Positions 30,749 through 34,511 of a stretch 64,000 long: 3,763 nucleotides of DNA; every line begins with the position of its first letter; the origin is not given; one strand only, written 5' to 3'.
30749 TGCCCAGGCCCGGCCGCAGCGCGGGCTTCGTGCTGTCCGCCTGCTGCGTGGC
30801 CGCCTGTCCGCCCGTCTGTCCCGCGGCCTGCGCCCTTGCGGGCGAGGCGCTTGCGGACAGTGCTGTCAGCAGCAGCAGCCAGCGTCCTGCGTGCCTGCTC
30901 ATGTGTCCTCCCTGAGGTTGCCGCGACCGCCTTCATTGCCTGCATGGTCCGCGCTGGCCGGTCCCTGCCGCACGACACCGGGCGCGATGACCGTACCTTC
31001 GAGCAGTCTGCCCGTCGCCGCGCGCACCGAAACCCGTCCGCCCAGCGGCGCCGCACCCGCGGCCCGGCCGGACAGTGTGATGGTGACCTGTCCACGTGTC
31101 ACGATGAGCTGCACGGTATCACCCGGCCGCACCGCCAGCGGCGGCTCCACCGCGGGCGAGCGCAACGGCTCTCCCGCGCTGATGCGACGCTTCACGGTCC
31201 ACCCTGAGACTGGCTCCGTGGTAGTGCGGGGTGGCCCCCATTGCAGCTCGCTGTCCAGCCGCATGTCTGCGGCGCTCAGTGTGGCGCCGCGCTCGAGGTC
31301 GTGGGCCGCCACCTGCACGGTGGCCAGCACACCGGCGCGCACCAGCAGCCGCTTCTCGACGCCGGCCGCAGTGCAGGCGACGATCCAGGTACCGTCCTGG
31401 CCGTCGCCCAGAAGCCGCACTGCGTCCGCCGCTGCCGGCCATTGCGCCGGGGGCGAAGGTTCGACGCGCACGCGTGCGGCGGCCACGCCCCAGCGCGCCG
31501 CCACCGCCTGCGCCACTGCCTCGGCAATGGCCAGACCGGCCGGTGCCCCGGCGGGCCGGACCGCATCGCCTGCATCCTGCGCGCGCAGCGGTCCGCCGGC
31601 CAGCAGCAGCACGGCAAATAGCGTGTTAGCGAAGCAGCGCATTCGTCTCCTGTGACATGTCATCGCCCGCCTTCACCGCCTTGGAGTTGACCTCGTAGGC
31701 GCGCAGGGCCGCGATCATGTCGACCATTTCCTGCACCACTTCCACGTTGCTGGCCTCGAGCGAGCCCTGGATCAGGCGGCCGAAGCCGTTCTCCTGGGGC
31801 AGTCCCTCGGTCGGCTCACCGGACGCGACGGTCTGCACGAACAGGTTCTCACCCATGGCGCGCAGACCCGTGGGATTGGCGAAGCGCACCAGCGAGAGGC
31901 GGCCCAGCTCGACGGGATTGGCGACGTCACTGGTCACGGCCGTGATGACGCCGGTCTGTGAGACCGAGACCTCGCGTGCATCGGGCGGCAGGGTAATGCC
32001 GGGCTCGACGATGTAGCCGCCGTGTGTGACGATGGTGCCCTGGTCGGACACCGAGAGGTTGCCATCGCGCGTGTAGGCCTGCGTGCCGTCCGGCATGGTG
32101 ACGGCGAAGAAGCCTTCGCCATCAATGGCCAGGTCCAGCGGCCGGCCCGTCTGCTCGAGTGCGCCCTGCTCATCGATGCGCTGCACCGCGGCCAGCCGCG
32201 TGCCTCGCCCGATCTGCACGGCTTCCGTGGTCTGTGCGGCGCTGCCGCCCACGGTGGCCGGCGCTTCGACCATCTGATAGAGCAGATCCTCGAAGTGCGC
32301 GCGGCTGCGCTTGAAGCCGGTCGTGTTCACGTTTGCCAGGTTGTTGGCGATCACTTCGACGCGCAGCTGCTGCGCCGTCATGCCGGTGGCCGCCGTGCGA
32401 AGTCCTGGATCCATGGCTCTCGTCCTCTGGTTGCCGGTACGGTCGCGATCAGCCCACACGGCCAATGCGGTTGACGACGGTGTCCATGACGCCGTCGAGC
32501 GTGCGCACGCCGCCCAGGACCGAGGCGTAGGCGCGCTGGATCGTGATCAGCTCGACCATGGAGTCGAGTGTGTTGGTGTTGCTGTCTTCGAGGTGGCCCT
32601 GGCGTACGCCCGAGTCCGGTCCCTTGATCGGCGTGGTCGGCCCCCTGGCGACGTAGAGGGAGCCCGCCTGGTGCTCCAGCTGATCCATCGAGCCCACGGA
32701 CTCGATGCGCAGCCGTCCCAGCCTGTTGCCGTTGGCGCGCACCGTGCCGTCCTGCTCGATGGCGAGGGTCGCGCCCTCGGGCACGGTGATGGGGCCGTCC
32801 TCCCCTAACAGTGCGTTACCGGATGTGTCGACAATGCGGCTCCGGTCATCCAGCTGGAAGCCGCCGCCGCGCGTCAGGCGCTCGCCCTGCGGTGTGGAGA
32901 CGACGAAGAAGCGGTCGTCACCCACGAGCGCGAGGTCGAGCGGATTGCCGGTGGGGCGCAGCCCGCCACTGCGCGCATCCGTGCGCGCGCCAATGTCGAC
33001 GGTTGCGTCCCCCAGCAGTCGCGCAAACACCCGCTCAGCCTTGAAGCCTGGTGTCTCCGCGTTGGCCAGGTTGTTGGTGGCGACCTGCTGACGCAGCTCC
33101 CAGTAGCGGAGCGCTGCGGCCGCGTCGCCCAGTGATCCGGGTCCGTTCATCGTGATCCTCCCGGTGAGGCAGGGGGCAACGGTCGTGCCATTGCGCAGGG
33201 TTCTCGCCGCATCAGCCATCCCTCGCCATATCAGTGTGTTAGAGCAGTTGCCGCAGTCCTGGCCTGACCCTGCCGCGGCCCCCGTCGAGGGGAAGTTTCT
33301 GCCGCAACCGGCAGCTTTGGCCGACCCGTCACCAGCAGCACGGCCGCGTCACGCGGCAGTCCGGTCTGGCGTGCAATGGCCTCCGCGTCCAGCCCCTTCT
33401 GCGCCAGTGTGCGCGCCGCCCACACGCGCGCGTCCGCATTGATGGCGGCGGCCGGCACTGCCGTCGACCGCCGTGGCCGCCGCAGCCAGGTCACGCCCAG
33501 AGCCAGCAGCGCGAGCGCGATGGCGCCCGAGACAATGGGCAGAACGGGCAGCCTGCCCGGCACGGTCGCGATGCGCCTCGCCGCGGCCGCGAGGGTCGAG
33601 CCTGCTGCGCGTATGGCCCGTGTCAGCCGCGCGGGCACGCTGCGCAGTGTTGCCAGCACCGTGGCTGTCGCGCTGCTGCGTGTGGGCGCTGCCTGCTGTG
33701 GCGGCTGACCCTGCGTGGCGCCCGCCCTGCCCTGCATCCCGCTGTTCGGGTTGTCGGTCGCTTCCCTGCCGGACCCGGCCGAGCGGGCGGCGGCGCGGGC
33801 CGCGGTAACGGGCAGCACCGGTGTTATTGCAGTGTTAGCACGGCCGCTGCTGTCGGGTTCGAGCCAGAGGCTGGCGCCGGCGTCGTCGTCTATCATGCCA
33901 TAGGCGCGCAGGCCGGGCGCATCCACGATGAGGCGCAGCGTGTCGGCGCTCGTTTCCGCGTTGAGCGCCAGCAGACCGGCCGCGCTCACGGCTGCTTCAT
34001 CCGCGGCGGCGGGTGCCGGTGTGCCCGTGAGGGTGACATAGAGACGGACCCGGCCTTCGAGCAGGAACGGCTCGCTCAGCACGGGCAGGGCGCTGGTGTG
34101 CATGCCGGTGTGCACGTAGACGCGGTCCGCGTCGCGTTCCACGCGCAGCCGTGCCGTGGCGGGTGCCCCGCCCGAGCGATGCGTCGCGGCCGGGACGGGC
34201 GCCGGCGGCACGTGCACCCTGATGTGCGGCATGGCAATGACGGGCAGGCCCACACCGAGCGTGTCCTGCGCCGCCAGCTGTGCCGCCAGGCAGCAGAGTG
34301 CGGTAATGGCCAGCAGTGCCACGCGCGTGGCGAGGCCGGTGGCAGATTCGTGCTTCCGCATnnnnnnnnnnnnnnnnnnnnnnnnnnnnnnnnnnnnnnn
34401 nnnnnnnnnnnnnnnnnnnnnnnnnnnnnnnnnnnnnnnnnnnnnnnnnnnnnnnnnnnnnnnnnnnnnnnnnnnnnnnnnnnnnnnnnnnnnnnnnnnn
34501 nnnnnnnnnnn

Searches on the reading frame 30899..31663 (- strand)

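Call 12: search_protein_families(library=pfam, proteins=[window:30899-31663:-], max_evalue=0.001)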
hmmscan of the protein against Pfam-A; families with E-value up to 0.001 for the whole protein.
window:30899-31663:- (254 aa): 2 families
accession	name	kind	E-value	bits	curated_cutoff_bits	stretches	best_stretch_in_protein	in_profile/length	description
PF13144.11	ChapFlgA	-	3e-21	76.1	23.8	1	115-232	2-121/122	Chaperone for flagella basal body P-ring formation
PF08666.17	SAF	-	2.4e-07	31.6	21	1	115-172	2-62/63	SAF domain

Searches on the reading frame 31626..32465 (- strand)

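Call 12: search_protein_families(library=pfam, proteins=[window:31626-32465:-], max_evalue=0.001)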
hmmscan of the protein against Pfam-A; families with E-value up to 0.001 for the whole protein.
window:31626-32465:- (279 aa): 3 families
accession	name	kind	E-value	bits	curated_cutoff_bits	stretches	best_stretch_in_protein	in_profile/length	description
PF22692.1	LlgE_F_G_D1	-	1.7e-25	89.4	27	1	113-176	1-64/64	Flagellar hook protein FlgE/F/G D1 domain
PF06429.18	Flg_bbr_C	-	6.9e-18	64.3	23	1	233-277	2-46/46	Flagellar basal body rod FlgEFG protein C-terminal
PF00460.25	Flg_bb_rod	-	9.6e-14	51.4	20.7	1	22-52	1-31/31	Flagella basal body rod protein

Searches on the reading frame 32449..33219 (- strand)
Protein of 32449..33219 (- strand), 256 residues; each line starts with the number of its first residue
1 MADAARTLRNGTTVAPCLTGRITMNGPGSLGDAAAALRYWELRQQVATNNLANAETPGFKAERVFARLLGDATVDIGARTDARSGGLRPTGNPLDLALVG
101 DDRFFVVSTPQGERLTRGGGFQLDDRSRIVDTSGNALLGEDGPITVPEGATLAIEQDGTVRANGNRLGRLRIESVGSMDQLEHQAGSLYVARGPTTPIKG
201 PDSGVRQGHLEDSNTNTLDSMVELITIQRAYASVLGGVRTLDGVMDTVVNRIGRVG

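Call 12: search_protein_families(library=pfam, proteins=[window:32449-33219:-], max_evalue=0.001)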
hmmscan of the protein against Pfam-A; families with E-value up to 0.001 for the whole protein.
window:32449-33219:- (256 aa): 3 families
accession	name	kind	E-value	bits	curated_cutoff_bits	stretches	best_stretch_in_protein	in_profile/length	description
PF22692.1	LlgE_F_G_D1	-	7.2e-10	39.3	27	1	103-162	6-64/64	Flagellar hook protein FlgE/F/G D1 domain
PF06429.18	Flg_bbr_C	-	1.8e-09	37.4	23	1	206-250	1-45/46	Flagellar basal body rod FlgEFG protein C-terminal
PF00460.25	Flg_bb_rod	-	3.5e-05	24.1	20.7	1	43-60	14-31/31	Flagella basal body rod protein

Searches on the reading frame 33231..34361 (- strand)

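Call 12: search_protein_families(library=pfam, proteins=[window:33231-34361:-], max_evalue=0.001)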
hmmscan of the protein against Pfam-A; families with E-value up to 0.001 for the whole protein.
window:33231-34361:- (376 aa): 0 families

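Call 16: search_protein_families(library=pfam, proteins=[window:33231-34361:-], max_evalue=0.001)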
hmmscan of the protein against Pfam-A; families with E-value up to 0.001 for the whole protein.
window:33231-34361:- (376 aa): 0 families

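Call 50: search_protein_families(library=pfam, proteins=[window:33231-34361:-], max_evalue=0.1)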
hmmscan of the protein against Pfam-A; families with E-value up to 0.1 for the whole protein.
window:33231-34361:- (376 aa): 1 family
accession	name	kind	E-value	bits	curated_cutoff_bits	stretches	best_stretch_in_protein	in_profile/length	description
PF10975.14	DUF2802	-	0.0018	18.8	33.5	1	316-344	36-64/68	Protein of unknown function (DUF2802)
